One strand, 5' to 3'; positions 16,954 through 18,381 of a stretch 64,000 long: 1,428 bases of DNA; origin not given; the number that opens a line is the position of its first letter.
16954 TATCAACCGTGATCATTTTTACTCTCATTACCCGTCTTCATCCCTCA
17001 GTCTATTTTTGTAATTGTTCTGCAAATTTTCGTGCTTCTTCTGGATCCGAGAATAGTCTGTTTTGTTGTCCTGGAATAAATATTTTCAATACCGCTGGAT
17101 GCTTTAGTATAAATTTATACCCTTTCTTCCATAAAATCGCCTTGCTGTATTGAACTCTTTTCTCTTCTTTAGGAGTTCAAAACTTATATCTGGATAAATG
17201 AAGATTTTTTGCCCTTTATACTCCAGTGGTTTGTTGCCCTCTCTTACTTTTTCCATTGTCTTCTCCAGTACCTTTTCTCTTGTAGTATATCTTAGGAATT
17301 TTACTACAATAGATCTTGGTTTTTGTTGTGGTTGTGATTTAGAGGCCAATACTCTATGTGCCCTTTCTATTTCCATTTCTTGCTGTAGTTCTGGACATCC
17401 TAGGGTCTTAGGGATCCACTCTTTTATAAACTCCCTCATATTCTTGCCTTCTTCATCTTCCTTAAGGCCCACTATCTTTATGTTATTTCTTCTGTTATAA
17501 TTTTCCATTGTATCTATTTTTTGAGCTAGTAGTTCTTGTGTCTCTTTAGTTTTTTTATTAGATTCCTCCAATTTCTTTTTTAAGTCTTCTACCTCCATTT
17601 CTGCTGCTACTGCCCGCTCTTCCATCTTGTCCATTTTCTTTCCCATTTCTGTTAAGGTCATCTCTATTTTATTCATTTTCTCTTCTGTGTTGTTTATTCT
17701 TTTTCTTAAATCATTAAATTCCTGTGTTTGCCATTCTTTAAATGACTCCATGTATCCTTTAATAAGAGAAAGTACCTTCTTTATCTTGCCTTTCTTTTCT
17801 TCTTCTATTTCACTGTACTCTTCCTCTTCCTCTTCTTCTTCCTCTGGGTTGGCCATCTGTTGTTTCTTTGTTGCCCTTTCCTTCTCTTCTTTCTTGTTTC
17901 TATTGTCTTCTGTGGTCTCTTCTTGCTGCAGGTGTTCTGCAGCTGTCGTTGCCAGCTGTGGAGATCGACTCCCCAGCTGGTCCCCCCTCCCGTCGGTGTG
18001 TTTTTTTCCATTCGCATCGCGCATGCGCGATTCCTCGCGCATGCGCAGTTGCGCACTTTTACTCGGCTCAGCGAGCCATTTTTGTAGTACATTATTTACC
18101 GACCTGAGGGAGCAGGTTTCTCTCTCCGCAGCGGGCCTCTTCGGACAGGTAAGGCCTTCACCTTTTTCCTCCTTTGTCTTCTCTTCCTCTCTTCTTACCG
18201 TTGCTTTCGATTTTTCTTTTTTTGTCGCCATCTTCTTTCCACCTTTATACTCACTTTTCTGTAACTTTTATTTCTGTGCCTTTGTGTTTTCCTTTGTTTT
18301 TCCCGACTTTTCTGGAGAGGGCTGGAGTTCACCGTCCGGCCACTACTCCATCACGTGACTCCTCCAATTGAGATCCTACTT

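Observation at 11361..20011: L1-like element inserted into the satellite and carrying a nested ORF1-only L1 derivative with its own 16-bp TSD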

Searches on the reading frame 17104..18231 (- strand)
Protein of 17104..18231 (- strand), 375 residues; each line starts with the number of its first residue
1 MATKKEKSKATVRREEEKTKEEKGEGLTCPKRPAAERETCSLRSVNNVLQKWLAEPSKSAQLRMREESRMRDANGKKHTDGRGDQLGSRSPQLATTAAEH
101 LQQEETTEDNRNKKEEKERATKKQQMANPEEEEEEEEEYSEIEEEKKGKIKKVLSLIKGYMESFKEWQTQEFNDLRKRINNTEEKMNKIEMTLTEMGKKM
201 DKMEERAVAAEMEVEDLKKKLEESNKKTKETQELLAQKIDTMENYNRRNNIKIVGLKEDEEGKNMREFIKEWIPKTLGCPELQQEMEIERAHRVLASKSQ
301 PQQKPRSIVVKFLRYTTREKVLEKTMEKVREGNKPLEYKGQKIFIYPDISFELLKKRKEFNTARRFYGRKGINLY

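Call 7: search_protein_families(library=pfam, proteins=[window:17104-18231:-], max_evalue=0.01)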
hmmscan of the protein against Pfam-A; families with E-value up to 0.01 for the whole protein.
window:17104-18231:- (375 aa): 0 families

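Call 9: find_homologous_proteins(query=window:17104-18231:-, max_evalue=0.001)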
Query window:17104-18231:- (375 aa): 5 proteins with E <= 0.001 among 4046 candidates.
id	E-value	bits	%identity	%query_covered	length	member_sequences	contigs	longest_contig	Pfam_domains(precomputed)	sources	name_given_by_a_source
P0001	1.4e-146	506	89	74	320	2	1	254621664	-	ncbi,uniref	ncbi:LINE-1 retrotransposable element ORF1 protein isoform X1 [Narcine bancroftii]|uniref:LINE-1 ret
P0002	5.8e-135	468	86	72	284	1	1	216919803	-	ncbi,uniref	ncbi:protein GrpE-like [Narcine bancroftii]|uniref:protein GrpE-like n=1 Tax=Narcine bancroftii TaxI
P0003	8.7e-134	464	66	99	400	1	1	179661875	-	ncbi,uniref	ncbi:protein FAM122B isoform X1 [Narcine bancroftii]|uniref:protein FAM122B isoform X1 n=1 Tax=Narci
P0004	5.1e-33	133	33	85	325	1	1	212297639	-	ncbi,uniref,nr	ncbi:syntaxin-binding protein 6 isoform X1 [Hypanus sabinus]|uniref:syntaxin-binding protein 6 isofo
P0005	6.2e-19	87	39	38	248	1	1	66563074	-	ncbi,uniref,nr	ncbi:hypothetical protein SKAU_G00275790 [Synaphobranchus kaupii]|uniref:L1 transposable element RRM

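Call 11: find_encoding_contigs(protein=window:17104-18231:-, flank=10000, max_places=10)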
Protein window:17104-18231:- (375 aa): no gene with exactly this product is on record in the collection.

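Call 12: find_encoding_contigs(protein=P0001, flank=10000, max_places=10)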
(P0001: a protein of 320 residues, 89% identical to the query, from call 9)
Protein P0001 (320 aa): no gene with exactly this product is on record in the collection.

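Call 13: find_encoding_contigs(protein=P0002, flank=10000, max_places=10)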
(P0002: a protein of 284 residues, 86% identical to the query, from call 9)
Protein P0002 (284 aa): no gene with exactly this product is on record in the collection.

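Call 14: find_encoding_contigs(protein=P0003, flank=10000, max_places=10)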
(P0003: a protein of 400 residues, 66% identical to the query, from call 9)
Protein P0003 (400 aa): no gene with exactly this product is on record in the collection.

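Call 29: search_protein_families(library=pfam, proteins=[window:17104-18231:-, P0001, P0003], max_evalue=10)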
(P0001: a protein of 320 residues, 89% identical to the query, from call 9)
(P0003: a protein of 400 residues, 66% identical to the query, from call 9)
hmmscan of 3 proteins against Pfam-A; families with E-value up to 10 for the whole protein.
window:17104-18231:- (375 aa): 6 families
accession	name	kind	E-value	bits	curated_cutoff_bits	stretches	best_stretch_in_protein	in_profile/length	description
PF02994.20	Transposase_22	-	0.011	16.5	22.4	1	248-331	1-86/98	L1 transposable element RBD-like domain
PF06009.19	Laminin_II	-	0.022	15.2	33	1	147-237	9-90/138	Laminin Domain II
PF07889.17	DUF1664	-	0.24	11.9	34.6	1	145-205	60-122/124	Protein of unknown function (DUF1664)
PF19172.5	DUF5854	-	1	9.7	27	1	196-294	2-91/159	Family of unknown function (DUF5854)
PF20302.4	HisK-N-like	-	1.3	9.7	27.8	2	165-252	26-107/132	HisK-N-like globin domain of the ASK signalosome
PF05929.16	Phage_GPO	-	3.2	7.7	33.6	1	135-232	158-255/268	Phage capsid scaffolding protein (GPO) serine peptidase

P0001 (320 aa): 11 families
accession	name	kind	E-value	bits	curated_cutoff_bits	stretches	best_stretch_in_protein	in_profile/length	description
PF02994.20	Transposase_22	-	0.013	16.2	22.4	1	152-235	1-86/98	L1 transposable element RBD-like domain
PF00226.36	DnaJ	-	0.093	13.3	27.8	1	180-209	5-34/63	DnaJ domain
PF05929.16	Phage_GPO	-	0.099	12.7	33.6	1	24-134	143-253/268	Phage capsid scaffolding protein (GPO) serine peptidase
PF06009.19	Laminin_II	-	0.11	13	33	1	74-137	17-82/138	Laminin Domain II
PF25541.1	TBCA_PH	-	0.12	12.6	27.8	1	39-138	24-121/139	PH domain-containing proteins, TBCA domain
PF09552.15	RE_BstXI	-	0.18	11.4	25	1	85-145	161-221/290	BstXI restriction endonuclease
PF12352.13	V-SNARE_C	-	0.2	12.4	27.1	1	72-104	34-66/66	Snare region anchored in the vesicle membrane C-terminus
PF07889.17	DUF1664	-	1.4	9.4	34.6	1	72-109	85-122/124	Protein of unknown function (DUF1664)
PF01008.23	IF-2B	-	1.5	8.4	22.4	1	58-143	10-96/280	Initiation factor 2 subunit family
PF20302.4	HisK-N-like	-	4.2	8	27.8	0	38-104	30-97/132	HisK-N-like globin domain of the ASK signalosome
PF02601.20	Exonuc_VII_L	-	5.9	6.7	35.9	1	54-141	149-235/315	Exonuclease VII, large subunit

P0003 (400 aa): 5 families
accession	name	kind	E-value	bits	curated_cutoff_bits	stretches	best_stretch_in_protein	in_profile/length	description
PF06419.17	COG6_N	-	0.0018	18.8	27.4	1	156-223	31-98/114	Conserved oligomeric complex COG6, N-terminal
PF02994.20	Transposase_22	-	0.0028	18.4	22.4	1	236-318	1-85/98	L1 transposable element RBD-like domain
PF20988.2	SidF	-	0.09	11.2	27.1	1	110-210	402-505/839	Phosphoinositide phosphatase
PF10779.14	XhlA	-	3.9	8.1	34.7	1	161-193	7-39/67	Haemolysin XhlA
PF04547.17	Anoctamin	-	7.7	5.7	28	0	106-150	288-331/460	Calcium-activated chloride channel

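Call 39: search_solved_structures(query=P0003, max_evalue=1, show_alignments=1)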
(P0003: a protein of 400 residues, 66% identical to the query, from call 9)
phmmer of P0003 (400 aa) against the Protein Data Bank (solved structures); distinct sequences matched with E-value up to 1: 6.
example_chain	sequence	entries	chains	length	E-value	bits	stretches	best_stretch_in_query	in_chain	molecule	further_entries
2ykp_A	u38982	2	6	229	4.8e-12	49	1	183-392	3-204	LINE-1 ORF1P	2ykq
2yko_A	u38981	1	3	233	6.5e-12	48.6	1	183-392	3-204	LINE-1 ORF1P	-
2ldy_A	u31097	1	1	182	8.2e-09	38.4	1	237-392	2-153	ORF1 codes for a 40 kDa product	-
2w7a_A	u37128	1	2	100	0.008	18.7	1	237-318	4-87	LINE-1 ORF1P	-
4fye_A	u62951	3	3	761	0.037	16.5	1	127-194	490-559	SidF, inhibitor of growth family, member 3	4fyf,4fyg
2jrb_A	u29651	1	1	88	0.18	14.2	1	325-387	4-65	ORF 1 protein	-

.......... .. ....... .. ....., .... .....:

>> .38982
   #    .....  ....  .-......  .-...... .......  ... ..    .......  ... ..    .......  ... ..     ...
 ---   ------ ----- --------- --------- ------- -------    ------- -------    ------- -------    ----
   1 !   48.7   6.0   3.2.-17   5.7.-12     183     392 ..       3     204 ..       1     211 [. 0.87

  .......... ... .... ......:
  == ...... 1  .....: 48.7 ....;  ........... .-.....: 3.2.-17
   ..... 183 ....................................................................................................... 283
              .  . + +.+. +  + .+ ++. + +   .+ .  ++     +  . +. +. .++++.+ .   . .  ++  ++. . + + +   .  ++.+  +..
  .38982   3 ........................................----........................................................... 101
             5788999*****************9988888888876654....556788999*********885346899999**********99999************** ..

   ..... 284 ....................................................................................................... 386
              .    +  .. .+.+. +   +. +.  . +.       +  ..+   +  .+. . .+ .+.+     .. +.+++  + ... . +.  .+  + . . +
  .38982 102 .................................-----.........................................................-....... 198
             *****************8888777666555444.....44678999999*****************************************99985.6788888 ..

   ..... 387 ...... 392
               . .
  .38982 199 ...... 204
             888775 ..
